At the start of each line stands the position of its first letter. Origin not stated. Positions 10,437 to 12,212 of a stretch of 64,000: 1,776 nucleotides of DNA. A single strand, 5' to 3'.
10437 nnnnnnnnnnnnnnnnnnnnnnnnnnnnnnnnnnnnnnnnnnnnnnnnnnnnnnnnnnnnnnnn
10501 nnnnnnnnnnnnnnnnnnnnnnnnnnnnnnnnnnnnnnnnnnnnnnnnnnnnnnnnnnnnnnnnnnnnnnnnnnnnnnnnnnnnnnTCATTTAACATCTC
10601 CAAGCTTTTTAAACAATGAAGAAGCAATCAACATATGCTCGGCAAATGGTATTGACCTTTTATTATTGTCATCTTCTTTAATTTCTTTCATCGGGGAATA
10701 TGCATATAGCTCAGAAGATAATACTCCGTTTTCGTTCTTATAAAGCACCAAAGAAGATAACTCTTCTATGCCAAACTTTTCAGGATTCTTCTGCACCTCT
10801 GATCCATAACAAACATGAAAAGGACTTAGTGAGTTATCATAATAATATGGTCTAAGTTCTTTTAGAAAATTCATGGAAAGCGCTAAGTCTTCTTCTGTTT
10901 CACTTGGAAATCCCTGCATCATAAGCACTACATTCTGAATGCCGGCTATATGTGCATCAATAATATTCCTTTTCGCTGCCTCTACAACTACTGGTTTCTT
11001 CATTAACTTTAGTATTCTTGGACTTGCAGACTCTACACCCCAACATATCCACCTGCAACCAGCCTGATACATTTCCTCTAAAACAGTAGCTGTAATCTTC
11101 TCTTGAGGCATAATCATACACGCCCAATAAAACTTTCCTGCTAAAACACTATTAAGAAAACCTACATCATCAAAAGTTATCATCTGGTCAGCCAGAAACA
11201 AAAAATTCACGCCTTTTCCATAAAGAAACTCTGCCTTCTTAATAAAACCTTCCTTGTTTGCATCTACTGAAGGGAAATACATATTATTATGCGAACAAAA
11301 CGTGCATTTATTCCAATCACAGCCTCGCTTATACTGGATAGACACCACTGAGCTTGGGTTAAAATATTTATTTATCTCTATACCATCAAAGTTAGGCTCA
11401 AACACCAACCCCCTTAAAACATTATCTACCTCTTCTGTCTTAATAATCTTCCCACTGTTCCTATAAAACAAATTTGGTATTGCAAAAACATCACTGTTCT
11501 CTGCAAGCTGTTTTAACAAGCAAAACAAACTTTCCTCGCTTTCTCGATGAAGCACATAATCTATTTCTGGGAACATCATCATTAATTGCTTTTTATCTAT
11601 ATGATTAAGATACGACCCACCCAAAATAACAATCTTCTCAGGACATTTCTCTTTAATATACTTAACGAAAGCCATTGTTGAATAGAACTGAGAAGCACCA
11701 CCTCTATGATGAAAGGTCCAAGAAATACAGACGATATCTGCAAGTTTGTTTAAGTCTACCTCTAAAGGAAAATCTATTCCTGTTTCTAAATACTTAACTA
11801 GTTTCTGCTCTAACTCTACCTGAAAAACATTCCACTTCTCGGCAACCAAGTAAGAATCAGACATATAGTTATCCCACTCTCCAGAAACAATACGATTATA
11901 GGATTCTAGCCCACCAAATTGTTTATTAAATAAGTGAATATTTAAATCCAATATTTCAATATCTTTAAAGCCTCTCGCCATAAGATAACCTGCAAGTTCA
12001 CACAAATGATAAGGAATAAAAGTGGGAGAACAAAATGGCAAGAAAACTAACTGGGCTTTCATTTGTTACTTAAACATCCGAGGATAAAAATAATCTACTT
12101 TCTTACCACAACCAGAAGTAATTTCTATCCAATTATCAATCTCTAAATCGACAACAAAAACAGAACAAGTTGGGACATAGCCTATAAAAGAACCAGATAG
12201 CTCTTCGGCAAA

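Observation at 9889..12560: Translationally coupled SixA-like phosphatase, B12-rSAM (CX4CX2C) and kinase-like cassette of unknown function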

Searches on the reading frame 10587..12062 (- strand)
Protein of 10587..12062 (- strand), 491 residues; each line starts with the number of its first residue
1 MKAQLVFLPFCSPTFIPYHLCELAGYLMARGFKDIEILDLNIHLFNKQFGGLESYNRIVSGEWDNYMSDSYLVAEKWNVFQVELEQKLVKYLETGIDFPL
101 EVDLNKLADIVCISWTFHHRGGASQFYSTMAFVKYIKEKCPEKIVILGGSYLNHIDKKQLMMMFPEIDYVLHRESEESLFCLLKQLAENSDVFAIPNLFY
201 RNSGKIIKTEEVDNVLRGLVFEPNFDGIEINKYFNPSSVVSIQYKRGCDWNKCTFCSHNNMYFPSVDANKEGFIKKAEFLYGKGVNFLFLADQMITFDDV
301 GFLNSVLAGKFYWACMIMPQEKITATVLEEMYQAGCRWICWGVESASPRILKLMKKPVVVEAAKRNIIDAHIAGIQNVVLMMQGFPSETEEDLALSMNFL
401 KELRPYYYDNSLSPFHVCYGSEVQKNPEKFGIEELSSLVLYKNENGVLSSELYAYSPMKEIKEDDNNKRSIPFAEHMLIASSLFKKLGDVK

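Call 3: search_protein_families(library=pfam, proteins=[window:10587-12062:-], max_evalue=0.1)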
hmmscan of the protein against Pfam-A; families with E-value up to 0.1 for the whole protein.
window:10587-12062:- (491 aa): 1 family
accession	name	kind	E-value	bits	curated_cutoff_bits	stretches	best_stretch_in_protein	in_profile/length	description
PF04055.27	Radical_SAM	-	5.3e-12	46.7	29.5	1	246-400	5-166/166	Radical SAM superfamily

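Call 4: search_protein_families(library=ncbifam, proteins=[window:10587-12062:-], max_evalue=0.1)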
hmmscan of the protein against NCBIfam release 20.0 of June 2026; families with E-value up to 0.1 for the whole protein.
window:10587-12062:- (491 aa): 25 families
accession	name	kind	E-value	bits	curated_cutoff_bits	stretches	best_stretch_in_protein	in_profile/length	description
TIGR03975.1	rSAM_ocin_1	subfamily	7.5e-25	87.5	281.85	1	124-442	139-469/606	RiPP maturation radical SAM C-methyltransferase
TIGR04479.1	bcpD_PhpK_rSAM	subfamily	4.7e-24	84.6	600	1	125-432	123-436/504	PhpK family radical SAM P-methyltransferase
NF050148.1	rSAM_ApyD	equivalog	7.8e-19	67.5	750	1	129-402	90-365/645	RiPP biosynthesis radical SAM protein ApyD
TIGR02026.1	BchE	equivalog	2.2e-18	66.4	481.35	1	121-405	71-367/497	magnesium-protoporphyrin IX monomethyl ester anaerobic oxidative cyclase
TIGR04014.1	B12_SAM_MJ_0865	equivalog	4.2e-17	62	360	1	159-403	82-336/434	methyl-coenzyme M reductase glutamine C-methyltransferase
TIGR03471.1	HpnJ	equivalog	9.4e-16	57.7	577.6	1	123-413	78-375/472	hopanoid biosynthesis associated radical SAM protein HpnJ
TIGR04013.1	B12_SAM_MJ_1487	hypoth_equivalog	8.3e-15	54.5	251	2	125-259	55-170/382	TIGR04013 family B12-binding domain/radical SAM domain-containing protein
TIGR04072.2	rSAM_ladder_B12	equivalog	7.8e-14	51.1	360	1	129-404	86-350/443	lipid biosynthesis B12-binding/radical SAM protein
TIGR04190.1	B12_SAM_Ta0216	equivalog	4.1e-11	42.2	500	1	130-210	97-177/554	TIGR04190 family B12-binding domain/radical SAM domain protein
TIGR04385.1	B12_rSAM_cofa1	equivalog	2.5e-10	40.1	450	1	132-402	89-363/438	B12 lower ligand biosynthesis radical SAM protein BzaD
TIGR00089.1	TIGR00089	subfamily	9.8e-10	37.8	251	1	124-405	53-320/429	MiaB/RimO family radical SAM methylthiotransferase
NF038361.1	rSAM_Sden_1168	equivalog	1.1e-09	37.4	575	1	126-403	154-451/560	Sden_1168 family B12-binding radical SAM P-methyltransferase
TIGR01125.1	TIGR01125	equivalog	6.2e-09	35.4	356.95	1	134-403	61-316/432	30S ribosomal protein S12 methylthiotransferase RimO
TIGR04367.1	HpnR_B12_rSAM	equivalog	1.5e-07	30.4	650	1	130-265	78-211/490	hopanoid C-3 methylase HpnR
TIGR01579.1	MiaB-like-C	equivalog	6.6e-07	28.9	357.05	1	131-285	54-185/416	tRNA (N(6)-L-threonylcarbamoyladenosine(37)-C(2))-methylthiotransferase MtaB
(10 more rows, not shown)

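Call 5: find_homologous_proteins(query=window:10587-12062:-, max_evalue=0.00001)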
Query window:10587-12062:- (491 aa): 102 proteins with E <= 0.00001 among 7109 candidates.
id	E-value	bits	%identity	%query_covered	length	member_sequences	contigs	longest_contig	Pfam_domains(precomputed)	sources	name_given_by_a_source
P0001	0.0e+0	1135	100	100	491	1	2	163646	PF04055.28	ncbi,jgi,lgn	-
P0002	2.1e-161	556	56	90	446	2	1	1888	PF04055.28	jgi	-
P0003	4.8e-109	383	40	98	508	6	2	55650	PF04055.28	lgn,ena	-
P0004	5.0e-93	330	38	99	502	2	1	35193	PF04055.28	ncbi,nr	ncbi:MAG: radical SAM protein [Candidatus Margulisbacteria bacterium]|nr:radical SAM protein [Candid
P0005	1.0e-92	329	36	98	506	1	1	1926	PF04055.28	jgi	jgi:hypothetical protein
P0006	1.1e-65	240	34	94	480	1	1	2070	PF04055.28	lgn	-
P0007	3.3e-43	166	33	69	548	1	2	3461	PF04055.28,PF02310.25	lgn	-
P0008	3.2e-35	140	27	95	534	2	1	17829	PF04055.28,PF02310.25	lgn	-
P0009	1.7e-33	134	29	88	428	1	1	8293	PF04055.28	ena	-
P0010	2.7e-33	133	28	89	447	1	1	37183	PF04055.28,PF02310.25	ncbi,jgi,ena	-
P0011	4.8e-33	133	28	89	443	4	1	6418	PF04055.28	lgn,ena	-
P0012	1.6e-30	124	28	97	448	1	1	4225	PF04055.28,PF02310.25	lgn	-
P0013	4.5e-30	123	28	98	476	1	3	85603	PF04055.28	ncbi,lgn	-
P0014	1.5e-29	121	30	52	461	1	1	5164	PF04055.28,PF02310.25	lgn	-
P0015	1.8e-29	121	27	97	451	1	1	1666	PF04055.28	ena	-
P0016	5.2e-28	116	26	97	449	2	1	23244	PF04055.28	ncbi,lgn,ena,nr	ncbi:MAG: radical SAM protein [Nanoarchaeota archaeon]|nr:radical SAM protein [Nanoarchaeota archaeo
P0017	2.0e-27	114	30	43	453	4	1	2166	PF04055.28,PF02310.25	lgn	-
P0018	2.4e-26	111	30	63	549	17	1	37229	PF04055.28,PF02310.25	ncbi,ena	-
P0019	3.0e-25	107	27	64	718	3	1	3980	PF04055.28,PF02310.25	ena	-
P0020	5.6e-25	106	25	89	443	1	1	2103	PF04055.28,PF02310.25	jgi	-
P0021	1.8e-22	98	29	63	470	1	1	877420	PF04055.28,PF02310.25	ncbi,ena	-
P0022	2.0e-22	98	26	89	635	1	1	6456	PF04055.28,PF02310.25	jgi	-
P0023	2.4e-22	97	29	67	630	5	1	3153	PF04055.28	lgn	-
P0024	3.4e-22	97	29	78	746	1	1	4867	PF04055.28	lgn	-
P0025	2.9e-20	90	25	95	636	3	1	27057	PF04055.28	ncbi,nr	ncbi:hypothetical protein AYK21_02645 [Thermoplasmatales archaeon SG8-52-2]|nr:MAG: hypothetical pro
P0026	6.4e-20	89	28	58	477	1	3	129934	PF04055.28,PF02310.25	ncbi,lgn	-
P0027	9.7e-20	89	26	58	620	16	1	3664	PF04055.28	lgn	-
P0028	2.6e-19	87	26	90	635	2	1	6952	PF04055.28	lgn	-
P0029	1.6e-16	78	26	65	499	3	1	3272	PF04055.28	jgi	jgi:ribosomal peptide maturation radical SAM protein 1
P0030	3.4e-16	77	27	81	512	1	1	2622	PF04055.28,PF02310.25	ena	-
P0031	1.1e-15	75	22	66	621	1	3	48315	PF04055.28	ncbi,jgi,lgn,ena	-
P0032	2.0e-15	75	26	53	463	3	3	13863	PF04055.28,PF02310.25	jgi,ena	-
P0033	3.3e-15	74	25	68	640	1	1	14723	PF04055.28,PF02310.25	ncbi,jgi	ncbi:MAG: hypothetical protein RIR18_640 [Pseudomonadota bacterium]|jgi:radical SAM superfamily enzy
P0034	5.0e-15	73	27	69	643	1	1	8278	PF04055.28,PF02310.25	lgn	-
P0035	8.4e-15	72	28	51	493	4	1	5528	PF04055.28,PF02310.25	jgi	jgi:anaerobic magnesium-protoporphyrin IX monomethyl ester cyclase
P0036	9.3e-15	72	24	63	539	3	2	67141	PF04055.28,PF02310.25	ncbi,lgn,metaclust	metaclust:\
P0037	1.9e-14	71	25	63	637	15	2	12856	PF04055.28,PF02310.25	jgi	jgi:radical SAM superfamily enzyme YgiQ (UPF0313 family)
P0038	4.4e-14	70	24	66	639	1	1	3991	PF04055.28,PF02310.25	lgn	-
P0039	4.9e-14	70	24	66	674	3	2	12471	PF04055.28,PF02310.25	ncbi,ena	-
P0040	5.0e-14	70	24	57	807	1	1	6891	PF04055.28,PF02310.25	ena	-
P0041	6.6e-14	70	25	53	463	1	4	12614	PF04055.28,PF02310.25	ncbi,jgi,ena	-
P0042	9.7e-14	69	24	66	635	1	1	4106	PF04055.28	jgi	jgi:radical SAM superfamily enzyme YgiQ (UPF0313 family)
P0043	3.3e-13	67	23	66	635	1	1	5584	PF04055.28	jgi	jgi:radical SAM superfamily enzyme YgiQ (UPF0313 family)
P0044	4.2e-13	67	23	73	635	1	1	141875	PF04055.28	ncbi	ncbi:MAG: B12-binding domain-containing radical SAM protein [Panacagrimonas sp.]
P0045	7.3e-13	66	25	54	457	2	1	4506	PF04055.28,PF02310.25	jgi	jgi:anaerobic magnesium-protoporphyrin IX monomethyl ester cyclase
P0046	1.0e-12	66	25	63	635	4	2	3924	PF04055.28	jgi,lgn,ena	-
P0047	1.2e-12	65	23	65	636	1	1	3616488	PF04055.28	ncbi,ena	-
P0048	1.6e-12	65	24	71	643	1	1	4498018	PF04055.28,PF02310.25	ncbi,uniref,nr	ncbi:Radical SAM protein [Thauera humireducens]|uniref:B12-binding domain-containing radical SAM pro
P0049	1.7e-12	65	25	66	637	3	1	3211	PF04055.28,PF02310.25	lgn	-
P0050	2.0e-12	65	23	65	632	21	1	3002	PF04055.28,PF02310.25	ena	-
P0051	2.4e-12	64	24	63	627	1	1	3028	PF04055.28,PF02310.25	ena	-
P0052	3.9e-12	64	23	74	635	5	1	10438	PF04055.28,PF02310.25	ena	-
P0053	4.2e-12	64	26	67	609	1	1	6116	PF04055.28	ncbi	-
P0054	4.3e-12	64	24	66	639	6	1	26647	PF04055.28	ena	-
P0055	4.8e-12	63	23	71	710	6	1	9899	PF04055.28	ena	-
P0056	4.8e-12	63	25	61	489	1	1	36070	PF04055.28,PF02310.25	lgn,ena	-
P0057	5.3e-12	63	24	63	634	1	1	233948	PF04055.28,PF02310.25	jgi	jgi:radical SAM superfamily enzyme YgiQ (UPF0313 family)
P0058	5.7e-12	63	25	74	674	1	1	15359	PF04055.28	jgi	jgi:radical SAM superfamily enzyme YgiQ (UPF0313 family)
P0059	6.2e-12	63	24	71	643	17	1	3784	PF04055.28,PF02310.25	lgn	-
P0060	7.4e-12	63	25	59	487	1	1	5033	PF04055.28,PF02310.25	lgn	-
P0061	8.9e-12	63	25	66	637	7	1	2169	PF04055.28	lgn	-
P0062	8.9e-12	62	26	65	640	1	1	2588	PF04055.28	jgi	-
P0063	1.1e-11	62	23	63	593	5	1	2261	PF04055.28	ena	-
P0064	1.8e-11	61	24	74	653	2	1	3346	PF04055.28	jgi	jgi:radical SAM superfamily enzyme YgiQ (UPF0313 family)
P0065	1.9e-11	61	26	58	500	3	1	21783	PF04055.28,PF02310.25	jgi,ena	-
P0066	2.1e-11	61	23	62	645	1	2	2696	PF04055.28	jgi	jgi:radical SAM superfamily enzyme YgiQ (UPF0313 family)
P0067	2.6e-11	61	23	71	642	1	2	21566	PF04055.28,PF02310.25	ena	-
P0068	4.9e-11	60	24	66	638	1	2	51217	PF04055.28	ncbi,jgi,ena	-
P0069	5.0e-11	60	23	66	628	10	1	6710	PF04055.28,PF02310.25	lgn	-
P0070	6.4e-11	60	24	65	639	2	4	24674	PF04055.28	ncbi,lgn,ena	-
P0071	7.3e-11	59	23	68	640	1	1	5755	PF04055.28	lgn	-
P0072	7.6e-11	59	25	66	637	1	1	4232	PF04055.28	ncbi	ncbi:MAG: B12-binding domain-containing radical SAM protein [Candidatus Binatia bacterium]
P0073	8.8e-11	59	25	58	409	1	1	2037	PF04055.28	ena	-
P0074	1.5e-10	58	24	65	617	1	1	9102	PF04055.28,PF02310.25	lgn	-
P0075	1.7e-10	58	25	66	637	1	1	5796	PF04055.28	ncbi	ncbi:MAG: B12-binding domain-containing radical SAM protein [Candidatus Binatia bacterium]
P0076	2.4e-10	58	23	62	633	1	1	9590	PF04055.28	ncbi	-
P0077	2.9e-10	58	24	57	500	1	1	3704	PF04055.28,PF02310.25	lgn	-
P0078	3.4e-10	57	27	44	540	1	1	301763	PF04055.28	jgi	-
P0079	5.5e-10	57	24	66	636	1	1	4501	PF04055.28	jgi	jgi:radical SAM superfamily enzyme YgiQ (UPF0313 family)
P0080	5.8e-10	57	23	65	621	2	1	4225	PF04055.28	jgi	jgi:radical SAM superfamily enzyme YgiQ (UPF0313 family)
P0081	8.9e-10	56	24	63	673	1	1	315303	PF04055.28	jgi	jgi:Radical SAM superfamily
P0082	9.9e-10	56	24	65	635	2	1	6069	PF04055.28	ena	-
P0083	1.0e-9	56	24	66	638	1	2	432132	PF04055.28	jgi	jgi:Radical SAM superfamily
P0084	1.2e-9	55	26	55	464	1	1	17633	PF04055.28,PF02310.25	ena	-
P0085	1.2e-9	55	23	68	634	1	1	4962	PF04055.28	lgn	-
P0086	1.3e-9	55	24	63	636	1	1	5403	PF04055.28,PF02310.25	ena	-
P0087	1.3e-9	55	25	66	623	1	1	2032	PF04055.28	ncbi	-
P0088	1.6e-9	55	26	55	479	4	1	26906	PF04055.28,PF02310.25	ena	-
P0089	2.1e-9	55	27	56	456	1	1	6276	PF04055.28,PF02310.25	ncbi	-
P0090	4.7e-9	54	23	62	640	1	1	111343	PF04055.28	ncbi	ncbi:MAG: radical SAM protein [Nevskia sp.]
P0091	1.1e-8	52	24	62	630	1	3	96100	PF04055.28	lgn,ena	-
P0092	2.6e-8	51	24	63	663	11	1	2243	PF04055.28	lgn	-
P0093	3.4e-8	51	23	66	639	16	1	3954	PF04055.28,PF02310.25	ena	-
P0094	3.4e-8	51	26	52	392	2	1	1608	PF04055.28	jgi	-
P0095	4.0e-8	50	22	62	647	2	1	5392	PF04055.28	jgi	-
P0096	1.4e-7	49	22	65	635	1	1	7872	PF04055.28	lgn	-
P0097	3.8e-7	47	23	68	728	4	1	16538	PF04055.28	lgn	-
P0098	5.6e-7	47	22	54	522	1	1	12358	PF04055.28,PF02310.25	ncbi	ncbi:MAG: radical SAM protein, partial [Rhodocyclaceae bacterium]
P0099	9.2e-7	46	23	69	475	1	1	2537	PF04055.28,PF02310.25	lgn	-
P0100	1.2e-6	46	23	56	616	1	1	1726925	PF04055.28,PF02310.25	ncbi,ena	-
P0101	2.8e-6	44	25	52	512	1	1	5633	PF04055.28,PF02310.25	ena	-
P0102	4.4e-6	44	23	66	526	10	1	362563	PF04055.28,PF02310.25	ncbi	-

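Call 7: find_encoding_contigs(protein=P0001, flank=8000, max_places=4)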
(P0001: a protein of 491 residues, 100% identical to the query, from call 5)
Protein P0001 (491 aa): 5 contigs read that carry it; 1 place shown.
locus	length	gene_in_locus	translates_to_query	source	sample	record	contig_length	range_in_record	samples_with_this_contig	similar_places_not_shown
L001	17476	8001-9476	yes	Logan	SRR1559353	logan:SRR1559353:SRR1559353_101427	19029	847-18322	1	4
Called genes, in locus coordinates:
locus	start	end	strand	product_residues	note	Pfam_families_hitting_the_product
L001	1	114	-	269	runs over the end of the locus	-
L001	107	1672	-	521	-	-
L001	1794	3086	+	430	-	PF00155:Aminotran_1_2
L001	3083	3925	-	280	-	PF26514:DUF8173 (faint)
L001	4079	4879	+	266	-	-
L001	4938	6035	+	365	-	PF01594:AI-2E_transport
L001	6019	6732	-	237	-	-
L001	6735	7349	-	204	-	PF01936:NYN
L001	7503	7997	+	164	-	PF00300:His_Phos_1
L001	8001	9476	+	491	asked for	PF04055:Radical_SAM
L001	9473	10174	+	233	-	-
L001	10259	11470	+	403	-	-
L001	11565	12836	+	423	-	-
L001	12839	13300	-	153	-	PF01613:Flavin_Reduct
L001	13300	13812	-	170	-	PF00210:Ferritin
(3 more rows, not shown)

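Call 8: find_encoding_contigs(protein=P0003, flank=8000, max_places=4)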
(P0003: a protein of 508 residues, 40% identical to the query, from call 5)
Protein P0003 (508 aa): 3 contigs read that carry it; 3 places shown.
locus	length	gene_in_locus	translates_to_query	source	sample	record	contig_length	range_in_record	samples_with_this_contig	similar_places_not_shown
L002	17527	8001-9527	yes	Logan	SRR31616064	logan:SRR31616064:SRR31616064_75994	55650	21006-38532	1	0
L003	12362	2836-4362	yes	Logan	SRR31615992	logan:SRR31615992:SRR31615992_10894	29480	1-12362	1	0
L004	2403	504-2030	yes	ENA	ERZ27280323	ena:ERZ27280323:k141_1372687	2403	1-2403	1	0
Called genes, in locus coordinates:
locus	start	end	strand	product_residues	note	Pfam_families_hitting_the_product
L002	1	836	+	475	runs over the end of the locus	PF00890:FAD_binding_2 (faint), PF07992:Pyr_redox_2, PF12831:FAD_oxidored, PF13450:NAD_binding_8 (weak), PF13738:Pyr_redox_3 (weak), PF00070:Pyr_redox, PF02852:Pyr_redox_dim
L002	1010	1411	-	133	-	PF04134:DCC1-like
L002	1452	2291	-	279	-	PF13417:GST_N_3, PF13409:GST_N_2, PF00043:GST_C (weak), PF14497:GST_C_3 (weak), PF13410:GST_C_2 (weak)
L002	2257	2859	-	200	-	PF06161:DUF975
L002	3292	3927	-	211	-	PF12895:ANAPC3 (faint), PF13371:TPR_9 (faint), PF14561:TPR_20 (faint), PF13424:TPR_12 (faint), PF23914:TPR_CcmH_CycH (weak), PF25063:ARM_TT21_C (weak), PF13432:TPR_16 (weak), PF14559:TPR_19 (weak), +7 more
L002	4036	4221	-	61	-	-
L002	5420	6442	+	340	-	PF02661:Fic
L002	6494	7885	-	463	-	PF00206:Lyase_1, PF10415:FumaraseC_C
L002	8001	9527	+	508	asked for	PF04055:Radical_SAM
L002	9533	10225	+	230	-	PF08331:QueG_DUF1730, PF00037:Fer4 (weak), PF13484:Fer4_16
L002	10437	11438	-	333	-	PF08003:Methyltransf_9, PF13649:Methyltransf_25 (faint), PF13489:Methyltransf_23, PF13847:Methyltransf_31 (weak), PF08241:Methyltransf_11 (weak), PF08242:Methyltransf_12 (weak)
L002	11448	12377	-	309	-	PF03741:TerC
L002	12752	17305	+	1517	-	PF00795:CN_hydrolase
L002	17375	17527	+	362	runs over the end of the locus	-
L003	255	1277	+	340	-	PF02661:Fic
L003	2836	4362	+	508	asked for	PF04055:Radical_SAM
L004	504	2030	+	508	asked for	PF04055:Radical_SAM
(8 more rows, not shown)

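Call 9: find_encoding_contigs(protein=P0004, flank=8000, max_places=4)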
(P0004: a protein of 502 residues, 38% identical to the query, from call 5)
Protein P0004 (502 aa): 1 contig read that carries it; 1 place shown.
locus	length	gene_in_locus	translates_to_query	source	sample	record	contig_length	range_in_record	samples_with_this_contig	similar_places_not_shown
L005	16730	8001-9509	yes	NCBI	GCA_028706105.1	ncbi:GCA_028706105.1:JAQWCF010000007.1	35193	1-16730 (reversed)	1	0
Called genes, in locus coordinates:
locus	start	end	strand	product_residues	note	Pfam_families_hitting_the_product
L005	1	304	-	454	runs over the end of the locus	PF02310:B12-binding, PF04055:Radical_SAM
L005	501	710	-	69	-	-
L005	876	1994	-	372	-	PF22020:RlmL_1st, PF02926:THUMP, PF01170:UPF0020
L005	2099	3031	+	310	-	PF10672:Methyltrans_SAM, PF03602:Cons_hypoth95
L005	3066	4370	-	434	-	-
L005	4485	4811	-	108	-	PF02201:SWIB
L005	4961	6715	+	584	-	PF01136:Peptidase_U32, PF12392:DUF3656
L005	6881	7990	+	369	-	PF02615:Ldh_2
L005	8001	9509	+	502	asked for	PF04055:Radical_SAM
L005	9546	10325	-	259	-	PF03190:Thioredox_DsbH, PF13098:Thioredoxin_2, PF13899:Thioredoxin_7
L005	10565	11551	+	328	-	PF00480:ROK, PF01869:BcrAD_BadFG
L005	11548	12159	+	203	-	PF00117:GATase, PF07685:GATase_3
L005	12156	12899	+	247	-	PF00977:His_biosynth, PF01207:Dus (faint), PF01884:PcrB (faint)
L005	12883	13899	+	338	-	PF18306:LDcluster4, PF03641:Lysine_decarbox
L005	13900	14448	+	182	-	PF01121:CoaE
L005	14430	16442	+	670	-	PF00270:DEAD (faint), PF04851:ResIII, PF17757:UvrB_inter, PF27431:UvrB_3rd, PF00271:Helicase_C, PF12344:UvrB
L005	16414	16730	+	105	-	?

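Call 15: find_encoding_contigs(protein=P0002, flank=3000, max_places=3)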
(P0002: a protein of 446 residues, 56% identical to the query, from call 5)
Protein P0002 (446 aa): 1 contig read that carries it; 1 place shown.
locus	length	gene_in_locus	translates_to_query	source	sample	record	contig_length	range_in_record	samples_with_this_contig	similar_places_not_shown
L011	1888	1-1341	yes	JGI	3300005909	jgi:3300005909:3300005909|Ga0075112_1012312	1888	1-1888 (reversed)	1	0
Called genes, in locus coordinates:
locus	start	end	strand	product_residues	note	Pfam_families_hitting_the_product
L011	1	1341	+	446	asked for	PF04055:Radical_SAM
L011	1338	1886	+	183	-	?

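Call 27: find_encoding_contigs(protein=P0013, flank=6000, max_places=3)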
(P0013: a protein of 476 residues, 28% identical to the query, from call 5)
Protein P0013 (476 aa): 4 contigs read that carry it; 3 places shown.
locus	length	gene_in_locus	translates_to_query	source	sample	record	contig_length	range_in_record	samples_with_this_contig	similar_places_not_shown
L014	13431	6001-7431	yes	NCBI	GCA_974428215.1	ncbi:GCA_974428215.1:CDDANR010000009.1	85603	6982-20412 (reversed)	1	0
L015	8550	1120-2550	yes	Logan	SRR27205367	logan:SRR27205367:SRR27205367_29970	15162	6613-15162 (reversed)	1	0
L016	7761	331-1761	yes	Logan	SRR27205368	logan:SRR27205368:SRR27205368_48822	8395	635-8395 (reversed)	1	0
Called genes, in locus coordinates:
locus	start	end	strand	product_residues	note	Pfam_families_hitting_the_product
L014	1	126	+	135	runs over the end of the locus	-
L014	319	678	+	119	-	-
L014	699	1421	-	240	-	PF23477:zf_Tbcl_2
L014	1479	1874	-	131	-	-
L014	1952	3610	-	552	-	PF04851:ResIII, PF00270:DEAD, PF00271:Helicase_C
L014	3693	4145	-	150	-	PF00293:NUDIX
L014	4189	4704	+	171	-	PF02915:Rubrerythrin, PF21349:RUBY_RBDX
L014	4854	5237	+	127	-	-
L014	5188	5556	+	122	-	-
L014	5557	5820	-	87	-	-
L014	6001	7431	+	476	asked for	PF04055:Radical_SAM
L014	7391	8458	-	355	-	PF01612:DNA_pol_A_exo1, PF00570:HRDC (weak)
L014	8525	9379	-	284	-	-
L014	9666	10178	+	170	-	PF01936:NYN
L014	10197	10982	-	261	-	-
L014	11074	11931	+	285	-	-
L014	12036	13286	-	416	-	PF01595:CNNM, PF00571:CBS, PF03471:CorC_HlyC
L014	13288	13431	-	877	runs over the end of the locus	PF00690:Cation_ATPase_N, PF00122:E1-E2_ATPase, PF00702:Hydrolase, PF13246:Cation_ATPase, PF08282:Hydrolase_3 (faint), PF12710:HAD (weak), PF00689:Cation_ATPase_C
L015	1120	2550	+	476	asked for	PF04055:Radical_SAM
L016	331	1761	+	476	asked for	PF04055:Radical_SAM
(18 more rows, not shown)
